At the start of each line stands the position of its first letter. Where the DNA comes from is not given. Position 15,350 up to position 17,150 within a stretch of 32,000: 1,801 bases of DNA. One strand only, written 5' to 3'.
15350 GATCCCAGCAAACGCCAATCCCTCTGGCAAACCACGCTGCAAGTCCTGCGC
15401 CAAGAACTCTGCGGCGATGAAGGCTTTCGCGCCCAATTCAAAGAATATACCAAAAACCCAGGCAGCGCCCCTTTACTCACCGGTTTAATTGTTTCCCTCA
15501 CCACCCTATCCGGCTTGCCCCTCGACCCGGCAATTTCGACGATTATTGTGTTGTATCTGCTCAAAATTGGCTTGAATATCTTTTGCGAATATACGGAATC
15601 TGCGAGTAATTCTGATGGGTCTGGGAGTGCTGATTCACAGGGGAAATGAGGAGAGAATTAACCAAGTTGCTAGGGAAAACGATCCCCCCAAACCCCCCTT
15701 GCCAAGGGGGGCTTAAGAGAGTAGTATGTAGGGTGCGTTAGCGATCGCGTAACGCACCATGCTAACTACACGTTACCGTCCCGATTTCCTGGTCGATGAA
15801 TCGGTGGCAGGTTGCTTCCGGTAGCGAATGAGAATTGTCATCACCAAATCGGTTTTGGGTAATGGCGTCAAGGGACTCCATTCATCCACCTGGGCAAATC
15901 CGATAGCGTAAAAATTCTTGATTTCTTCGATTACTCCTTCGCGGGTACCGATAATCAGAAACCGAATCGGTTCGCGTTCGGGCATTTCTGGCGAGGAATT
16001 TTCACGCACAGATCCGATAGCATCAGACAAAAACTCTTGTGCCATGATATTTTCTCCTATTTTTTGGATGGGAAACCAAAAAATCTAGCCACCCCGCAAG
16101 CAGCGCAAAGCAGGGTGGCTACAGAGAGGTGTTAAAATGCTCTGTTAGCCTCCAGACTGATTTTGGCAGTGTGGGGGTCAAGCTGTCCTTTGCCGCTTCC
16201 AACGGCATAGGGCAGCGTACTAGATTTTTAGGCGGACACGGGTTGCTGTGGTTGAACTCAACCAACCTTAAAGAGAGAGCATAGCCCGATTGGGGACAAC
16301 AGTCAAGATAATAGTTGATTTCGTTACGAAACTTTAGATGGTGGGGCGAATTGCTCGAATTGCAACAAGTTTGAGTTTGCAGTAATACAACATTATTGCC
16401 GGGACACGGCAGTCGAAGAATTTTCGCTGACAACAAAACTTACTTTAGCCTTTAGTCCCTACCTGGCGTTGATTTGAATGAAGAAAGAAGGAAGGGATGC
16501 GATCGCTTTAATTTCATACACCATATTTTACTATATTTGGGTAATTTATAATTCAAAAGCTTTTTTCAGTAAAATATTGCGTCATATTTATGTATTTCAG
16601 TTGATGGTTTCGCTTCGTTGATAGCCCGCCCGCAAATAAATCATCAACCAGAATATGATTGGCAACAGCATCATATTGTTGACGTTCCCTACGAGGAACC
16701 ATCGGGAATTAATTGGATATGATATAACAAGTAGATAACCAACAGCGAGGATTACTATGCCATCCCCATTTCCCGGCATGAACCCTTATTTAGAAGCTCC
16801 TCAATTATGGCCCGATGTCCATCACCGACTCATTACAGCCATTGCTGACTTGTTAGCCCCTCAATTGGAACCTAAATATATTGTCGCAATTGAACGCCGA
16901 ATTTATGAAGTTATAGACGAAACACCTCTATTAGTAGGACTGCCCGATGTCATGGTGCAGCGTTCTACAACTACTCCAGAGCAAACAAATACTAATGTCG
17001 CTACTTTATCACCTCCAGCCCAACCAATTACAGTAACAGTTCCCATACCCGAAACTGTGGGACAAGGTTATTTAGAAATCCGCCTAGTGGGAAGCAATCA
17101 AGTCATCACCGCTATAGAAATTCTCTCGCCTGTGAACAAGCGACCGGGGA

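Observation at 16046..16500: Orphan terminator/antiterminator leader upstream of a small unknown protein: unclassified riboswitch-like attenuator or sRNA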

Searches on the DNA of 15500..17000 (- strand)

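Call 4: search_rna_families(source=window, start=15500, end=17000, threshold=evalue, max_evalue=10, show_alignments=3)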
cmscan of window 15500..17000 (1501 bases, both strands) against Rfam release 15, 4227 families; matches with E-value up to 10: 2.
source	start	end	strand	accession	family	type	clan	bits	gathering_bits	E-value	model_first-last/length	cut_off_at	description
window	16169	16229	+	RF00814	mir-316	Gene; miRNA;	-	18.1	80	2.3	1-91/91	no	mir-316 microRNA precursor family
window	16039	16156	-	RF02042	HOTTIP_3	Gene; lncRNA;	-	15.7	50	0.031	1-353/353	no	HOXA transcript at the distal tip, conserved region 3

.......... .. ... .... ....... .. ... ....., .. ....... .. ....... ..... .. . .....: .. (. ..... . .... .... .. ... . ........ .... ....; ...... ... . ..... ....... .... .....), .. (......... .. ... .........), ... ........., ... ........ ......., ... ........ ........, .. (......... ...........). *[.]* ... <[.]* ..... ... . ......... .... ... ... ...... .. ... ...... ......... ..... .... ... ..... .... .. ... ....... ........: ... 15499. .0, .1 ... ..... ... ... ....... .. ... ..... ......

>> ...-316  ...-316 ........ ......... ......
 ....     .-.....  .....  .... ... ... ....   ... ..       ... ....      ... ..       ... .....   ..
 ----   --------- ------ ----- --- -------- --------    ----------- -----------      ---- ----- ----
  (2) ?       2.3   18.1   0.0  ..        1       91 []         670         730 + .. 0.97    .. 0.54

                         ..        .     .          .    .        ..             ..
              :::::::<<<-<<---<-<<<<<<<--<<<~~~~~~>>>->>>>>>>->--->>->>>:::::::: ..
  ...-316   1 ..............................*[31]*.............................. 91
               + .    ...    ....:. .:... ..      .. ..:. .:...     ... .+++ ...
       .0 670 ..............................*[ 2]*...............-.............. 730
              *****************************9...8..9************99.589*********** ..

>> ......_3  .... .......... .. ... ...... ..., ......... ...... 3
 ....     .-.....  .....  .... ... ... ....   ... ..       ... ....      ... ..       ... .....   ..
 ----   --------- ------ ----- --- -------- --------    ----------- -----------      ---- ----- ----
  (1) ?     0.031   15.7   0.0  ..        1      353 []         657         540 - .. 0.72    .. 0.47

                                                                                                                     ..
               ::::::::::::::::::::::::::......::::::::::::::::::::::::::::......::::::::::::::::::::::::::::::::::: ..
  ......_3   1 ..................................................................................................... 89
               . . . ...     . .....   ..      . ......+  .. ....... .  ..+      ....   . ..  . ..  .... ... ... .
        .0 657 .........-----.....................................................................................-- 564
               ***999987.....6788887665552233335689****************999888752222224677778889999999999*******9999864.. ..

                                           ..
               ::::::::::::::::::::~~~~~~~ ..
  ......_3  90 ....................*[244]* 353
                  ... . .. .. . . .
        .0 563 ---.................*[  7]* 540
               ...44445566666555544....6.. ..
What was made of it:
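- On Any family in Rfam 15: Only two spurious sub-threshold hits to eukaryotic families appeared in 15500-17000 (call 4).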

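Call 75: build_rna_model(alignment_id=A5, structure=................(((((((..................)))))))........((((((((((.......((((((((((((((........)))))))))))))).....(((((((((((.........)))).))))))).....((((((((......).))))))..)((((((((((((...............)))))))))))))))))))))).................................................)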
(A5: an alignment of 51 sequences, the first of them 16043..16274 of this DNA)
Model R1 built from alignment A5 (51 sequences, 274 columns); structure: as given.
model positions 242; base pairs 62; branch points 4; effective number of sequences 2.04; information 0.59 bits per position. Calibrated on 0.2 Mb of random sequence (short: E-values are rough).
structure used (alignment columns):
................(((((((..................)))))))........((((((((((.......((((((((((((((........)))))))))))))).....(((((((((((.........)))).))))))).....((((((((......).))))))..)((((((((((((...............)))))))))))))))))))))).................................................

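Call 76: search_with_rna_model(model_id=R1, sources=[window, L001, L002, L003, L004, L005, L006, L007, L008, L009, L010, L011, L012, L013, L014, L015, L016, L017, L018, L019, L020, L021, L022, L023, L024, L025, L026, L027, L028, L029, L030, L031, L032, L153, L154, L155, L033, L034, L035, L036, L037, L038, L039, L040, L041, L042, L043, L044, L045, L046, L047, L048, L049, L050, L051, L052, L053, L054, L055, L056, L057, L058, L059, L060, L061, L062, L063, L064, L065, L066, L067, L068, L069, L070, L071, L072, L073, L074, L075, L076, L077, L078, L079, L080, L081, L082, L083, L084, L085, L086, L087, L088, L089, L090, L091, L092, L093, L094, L095], max_evalue=0.001, make_alignment=true)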
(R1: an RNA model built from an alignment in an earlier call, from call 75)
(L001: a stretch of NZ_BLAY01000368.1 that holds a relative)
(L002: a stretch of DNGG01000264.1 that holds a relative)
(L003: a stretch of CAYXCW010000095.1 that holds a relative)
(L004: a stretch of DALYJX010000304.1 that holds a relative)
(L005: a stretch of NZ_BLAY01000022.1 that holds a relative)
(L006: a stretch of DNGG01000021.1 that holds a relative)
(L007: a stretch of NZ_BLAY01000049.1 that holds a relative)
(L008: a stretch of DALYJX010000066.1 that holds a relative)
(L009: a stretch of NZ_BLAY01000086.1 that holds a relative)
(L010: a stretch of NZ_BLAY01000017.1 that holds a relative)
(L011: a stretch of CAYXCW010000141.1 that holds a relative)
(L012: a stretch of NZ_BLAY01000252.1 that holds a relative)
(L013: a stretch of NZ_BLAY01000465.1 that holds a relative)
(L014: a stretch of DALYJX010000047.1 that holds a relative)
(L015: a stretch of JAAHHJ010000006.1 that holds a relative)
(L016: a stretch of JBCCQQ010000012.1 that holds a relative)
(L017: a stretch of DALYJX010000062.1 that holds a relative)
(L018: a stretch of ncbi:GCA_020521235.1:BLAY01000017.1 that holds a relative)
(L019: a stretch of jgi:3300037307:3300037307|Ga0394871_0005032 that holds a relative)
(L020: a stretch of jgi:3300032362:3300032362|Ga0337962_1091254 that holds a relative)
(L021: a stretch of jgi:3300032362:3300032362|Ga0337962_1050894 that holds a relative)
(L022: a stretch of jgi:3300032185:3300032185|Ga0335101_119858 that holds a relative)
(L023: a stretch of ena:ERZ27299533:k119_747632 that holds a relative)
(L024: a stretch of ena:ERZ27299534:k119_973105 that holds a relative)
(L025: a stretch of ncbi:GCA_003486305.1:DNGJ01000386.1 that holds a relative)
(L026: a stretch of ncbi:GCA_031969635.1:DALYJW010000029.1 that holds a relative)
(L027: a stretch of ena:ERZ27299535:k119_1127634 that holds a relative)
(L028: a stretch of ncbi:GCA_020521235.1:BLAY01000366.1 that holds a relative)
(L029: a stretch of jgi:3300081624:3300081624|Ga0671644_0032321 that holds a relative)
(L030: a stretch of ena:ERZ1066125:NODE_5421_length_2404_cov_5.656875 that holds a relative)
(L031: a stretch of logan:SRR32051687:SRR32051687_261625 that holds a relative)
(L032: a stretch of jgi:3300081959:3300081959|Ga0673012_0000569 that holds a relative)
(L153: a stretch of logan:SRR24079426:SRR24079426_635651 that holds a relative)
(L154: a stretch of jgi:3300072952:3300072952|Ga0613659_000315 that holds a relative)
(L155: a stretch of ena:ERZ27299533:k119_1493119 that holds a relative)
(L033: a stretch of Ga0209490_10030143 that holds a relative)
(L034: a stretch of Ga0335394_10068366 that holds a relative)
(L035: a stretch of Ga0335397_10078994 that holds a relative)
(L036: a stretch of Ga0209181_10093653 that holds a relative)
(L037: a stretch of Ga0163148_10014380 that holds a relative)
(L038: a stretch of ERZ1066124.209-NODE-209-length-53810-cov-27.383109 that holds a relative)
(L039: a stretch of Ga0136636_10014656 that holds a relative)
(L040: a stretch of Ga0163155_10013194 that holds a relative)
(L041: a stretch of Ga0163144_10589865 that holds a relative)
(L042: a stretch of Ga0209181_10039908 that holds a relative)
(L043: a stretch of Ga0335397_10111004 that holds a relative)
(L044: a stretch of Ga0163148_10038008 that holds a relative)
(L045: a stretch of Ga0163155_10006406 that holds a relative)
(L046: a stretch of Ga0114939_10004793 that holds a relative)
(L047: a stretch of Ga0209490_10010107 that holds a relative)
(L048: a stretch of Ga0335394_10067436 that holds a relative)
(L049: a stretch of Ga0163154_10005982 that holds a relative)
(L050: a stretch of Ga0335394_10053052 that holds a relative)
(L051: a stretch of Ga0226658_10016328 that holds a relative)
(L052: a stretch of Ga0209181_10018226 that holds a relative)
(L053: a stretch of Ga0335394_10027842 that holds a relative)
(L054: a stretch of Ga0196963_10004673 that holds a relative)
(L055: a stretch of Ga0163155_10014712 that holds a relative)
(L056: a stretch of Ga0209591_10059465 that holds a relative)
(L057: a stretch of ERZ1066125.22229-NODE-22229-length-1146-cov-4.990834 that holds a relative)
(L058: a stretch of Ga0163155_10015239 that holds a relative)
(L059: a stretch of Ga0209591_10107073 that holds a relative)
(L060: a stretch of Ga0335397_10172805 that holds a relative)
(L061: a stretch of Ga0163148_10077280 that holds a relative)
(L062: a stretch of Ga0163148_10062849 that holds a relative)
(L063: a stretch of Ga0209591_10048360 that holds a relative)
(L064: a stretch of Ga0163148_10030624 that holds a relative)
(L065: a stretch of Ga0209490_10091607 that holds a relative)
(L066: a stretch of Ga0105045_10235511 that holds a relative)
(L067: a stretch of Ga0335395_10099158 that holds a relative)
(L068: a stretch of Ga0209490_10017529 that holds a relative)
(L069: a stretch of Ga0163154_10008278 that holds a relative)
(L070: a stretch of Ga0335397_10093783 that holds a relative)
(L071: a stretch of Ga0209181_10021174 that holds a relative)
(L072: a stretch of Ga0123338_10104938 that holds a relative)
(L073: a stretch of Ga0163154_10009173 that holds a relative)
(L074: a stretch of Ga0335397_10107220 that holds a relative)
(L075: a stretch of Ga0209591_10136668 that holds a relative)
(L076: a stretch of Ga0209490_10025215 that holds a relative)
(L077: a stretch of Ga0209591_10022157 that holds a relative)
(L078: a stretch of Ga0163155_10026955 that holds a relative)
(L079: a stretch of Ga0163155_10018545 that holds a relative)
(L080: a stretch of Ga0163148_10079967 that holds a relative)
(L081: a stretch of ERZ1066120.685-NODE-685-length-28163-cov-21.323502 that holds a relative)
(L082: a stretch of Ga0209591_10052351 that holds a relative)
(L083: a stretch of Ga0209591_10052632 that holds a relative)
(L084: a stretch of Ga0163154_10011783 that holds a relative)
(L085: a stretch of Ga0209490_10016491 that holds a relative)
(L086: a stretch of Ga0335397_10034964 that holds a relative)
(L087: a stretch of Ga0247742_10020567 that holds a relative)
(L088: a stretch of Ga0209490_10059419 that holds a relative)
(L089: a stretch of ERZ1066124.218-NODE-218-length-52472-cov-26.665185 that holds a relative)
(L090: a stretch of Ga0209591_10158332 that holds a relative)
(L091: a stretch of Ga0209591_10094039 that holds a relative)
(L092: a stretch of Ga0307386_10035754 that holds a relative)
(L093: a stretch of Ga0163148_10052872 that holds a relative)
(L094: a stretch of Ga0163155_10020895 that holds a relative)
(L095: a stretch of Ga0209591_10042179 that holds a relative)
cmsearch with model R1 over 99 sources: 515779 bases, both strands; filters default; matches with E-value up to 0.001: 104.
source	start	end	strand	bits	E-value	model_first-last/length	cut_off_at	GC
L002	2538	2768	+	236.2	6.2e-62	1-242/242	no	0.49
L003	2773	3003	+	231.2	1.4e-60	1-242/242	no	0.48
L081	5292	5522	+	231.2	1.4e-60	1-242/242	no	0.48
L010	5817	6049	+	230.8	1.8e-60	1-242/242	no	0.48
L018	7771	8003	+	230.8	1.8e-60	1-242/242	no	0.48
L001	438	672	+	226.2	3.2e-59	1-242/242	no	0.49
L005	2770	3003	+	226.2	3.3e-59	1-242/242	no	0.49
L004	2772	3003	+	225.1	6.5e-59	1-242/242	no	0.49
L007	578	810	+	224.5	9.4e-59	1-242/242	no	0.48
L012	347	579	+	224.5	9.4e-59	1-242/242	no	0.46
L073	3051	3283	-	218.9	3.2e-57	1-242/242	no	0.52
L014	487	719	+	218.2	5e-57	1-242/242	no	0.45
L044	3322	3555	+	218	5.4e-57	1-242/242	no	0.5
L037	5818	6047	+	217.9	6e-57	1-242/242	no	0.5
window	16043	16275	-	217.3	8.5e-57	1-242/242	no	0.49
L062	2296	2528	+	217.2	9e-57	1-242/242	no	0.51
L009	2773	3003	+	217.2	9.4e-57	1-242/242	no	0.48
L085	471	704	-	217.1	9.9e-57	1-242/242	no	0.5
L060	22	251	-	216.3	1.7e-56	1-242/242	no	0.5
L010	2771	3003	+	216.2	1.8e-56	1-242/242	no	0.48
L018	4725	4957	+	216.2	1.8e-56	1-242/242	no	0.48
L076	4665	4897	+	216.1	1.8e-56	1-242/242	no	0.51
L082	192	424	-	215.3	3.1e-56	1-242/242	no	0.52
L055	6305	6538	+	214.7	4.3e-56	1-242/242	no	0.5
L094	633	865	-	214.7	4.5e-56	1-242/242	no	0.52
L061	178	412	+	213.3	1.1e-55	1-242/242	no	0.52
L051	3235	3466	+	212.8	1.4e-55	1-242/242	no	0.5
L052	3421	3650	-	212.8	1.4e-55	1-242/242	no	0.49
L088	2696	2930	+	212.7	1.6e-55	1-242/242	no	0.52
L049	5207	5441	-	212.4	1.9e-55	1-242/242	no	0.49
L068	5364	5595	+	212.4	1.9e-55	1-242/242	no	0.49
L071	3710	3944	+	211.7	2.8e-55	1-242/242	no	0.53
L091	2425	2658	+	211.5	3.4e-55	1-242/242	no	0.5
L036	2717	2950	+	211.2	3.9e-55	1-242/242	no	0.5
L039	1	234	-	211.2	3.9e-55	1-242/242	no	0.5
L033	3575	3808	+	211.1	4.1e-55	1-242/242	no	0.5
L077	2795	3028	-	211.1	4.2e-55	1-242/242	no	0.51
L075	594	827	+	211.1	4.3e-55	1-242/242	no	0.5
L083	2530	2763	+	211.1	4.3e-55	1-242/242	no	0.5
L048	877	1110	-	210.8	4.9e-55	1-242/242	no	0.5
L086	4916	5149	+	210.7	5.5e-55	1-242/242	no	0.5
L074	223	456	-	210.4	6.5e-55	1-242/242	no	0.52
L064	111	342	-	210.3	6.8e-55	1-242/242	no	0.51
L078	3726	3957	+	209.6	1.1e-54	1-242/242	no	0.51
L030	927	1160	+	209.5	1.2e-54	1-242/242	no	0.49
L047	4087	4319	-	209.4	1.2e-54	1-242/242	no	0.51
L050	310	542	-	209.2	1.4e-54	1-242/242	no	0.51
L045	10805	11038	+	208.9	1.6e-54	1-242/242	no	0.52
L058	7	239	-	208.6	2.1e-54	1-242/242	no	0.51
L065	458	691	-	208.5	2.2e-54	1-242/242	no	0.51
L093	774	1007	+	208.2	2.6e-54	1-242/242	no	0.51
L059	1968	2201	+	207.2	5e-54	1-242/242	no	0.5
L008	2774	3003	+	207.1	5.1e-54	1-242/242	no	0.47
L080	8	241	-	205.8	1.2e-53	1-242/242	no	0.5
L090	507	739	-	204.1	3.3e-53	1-242/242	no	0.51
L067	1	230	-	201.4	1.9e-52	1-237/242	3'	0.5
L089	437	680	-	200.2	3.9e-52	1-242/242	no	0.48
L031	173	405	+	194.4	1.4e-50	1-242/242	no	0.51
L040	1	224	-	194.4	1.5e-50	1-231/242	3'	0.5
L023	2873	3105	+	192.9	3.8e-50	1-242/242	no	0.45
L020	6866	7097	+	191.6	8.3e-50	1-242/242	no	0.49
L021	6874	7105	+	191.6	8.3e-50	1-242/242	no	0.49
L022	6849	7080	+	191.6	8.3e-50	1-242/242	no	0.49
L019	7772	8003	+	190.8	1.4e-49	1-242/242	no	0.49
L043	2590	2800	+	190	2.3e-49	1-215/242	3'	0.48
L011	2772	3003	+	189.6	2.9e-49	1-242/242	no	0.48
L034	3581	3788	+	189.5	3.2e-49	1-216/242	3'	0.5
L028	1261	1503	+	189.3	3.7e-49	1-242/242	no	0.49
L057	389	624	+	189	4.4e-49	1-242/242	no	0.49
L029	1265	1503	+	188.6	5.8e-49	1-242/242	no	0.49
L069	1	213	-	188.2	7.3e-49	1-221/242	3'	0.51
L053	1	206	-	188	8.4e-49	1-212/242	3'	0.49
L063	1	209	-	187.7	9.8e-49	1-213/242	3'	0.49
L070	2915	3120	+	186.8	1.8e-48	1-210/242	3'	0.5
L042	1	206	-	186.7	1.8e-48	1-214/242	3'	0.51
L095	4183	4413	+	185.4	4e-48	1-242/242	no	0.52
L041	1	203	-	184.2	8.9e-48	1-207/242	3'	0.5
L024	2768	3003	+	184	9.8e-48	1-242/242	no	0.46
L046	49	284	+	183.9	1e-47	1-242/242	no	0.45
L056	1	214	-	183.2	1.6e-47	1-218/242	3'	0.49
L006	1595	1824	+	182.6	2.4e-47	1-242/242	no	0.48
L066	1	204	-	182.2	3e-47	1-208/242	3'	0.51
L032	1278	1503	+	181.1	6.3e-47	1-242/242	no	0.48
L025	2768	3003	+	175.7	1.8e-45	1-242/242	no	0.46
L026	2768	3003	+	175.7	1.8e-45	1-242/242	no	0.46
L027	2768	3003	+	175.7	1.8e-45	1-242/242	no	0.46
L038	343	578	+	172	1.8e-44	1-242/242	no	0.43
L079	5407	5594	+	166.8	4.6e-43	1-196/242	3'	0.52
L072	305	537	+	165.4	1.2e-42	1-242/242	no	0.52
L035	1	194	-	165.4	1.2e-42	1-198/242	3'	0.51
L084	1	192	-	163.6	3.5e-42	1-196/242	3'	0.5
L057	483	608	-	26.2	8.7e-05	65-194/242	no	0.49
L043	2652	2684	-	24.9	0.0002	66-98/242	no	0.55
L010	5877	5911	-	24.8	0.00021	65-99/242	no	0.63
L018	7831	7865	-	24.8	0.00021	65-99/242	no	0.63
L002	2597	2631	-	23.7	0.00042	65-99/242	no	0.63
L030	1016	1149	-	22.7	0.00077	62-194/242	no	0.49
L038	381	539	-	22.7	0.00081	48-204/242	no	0.47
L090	550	585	+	22.6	0.00082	159-194/242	no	0.56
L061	332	367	-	22.6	0.00082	159-194/242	no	0.56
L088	2850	2885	-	22.6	0.00082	159-194/242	no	0.56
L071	3864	3899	-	22.6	0.00082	159-194/242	no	0.56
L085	515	550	+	22.6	0.00082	159-194/242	no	0.56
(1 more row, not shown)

Alignment A6: 104 matches aligned to the model, 356 columns, each read 5' to 3' on its own strand. Consensus structure (alignment columns), stored with it:
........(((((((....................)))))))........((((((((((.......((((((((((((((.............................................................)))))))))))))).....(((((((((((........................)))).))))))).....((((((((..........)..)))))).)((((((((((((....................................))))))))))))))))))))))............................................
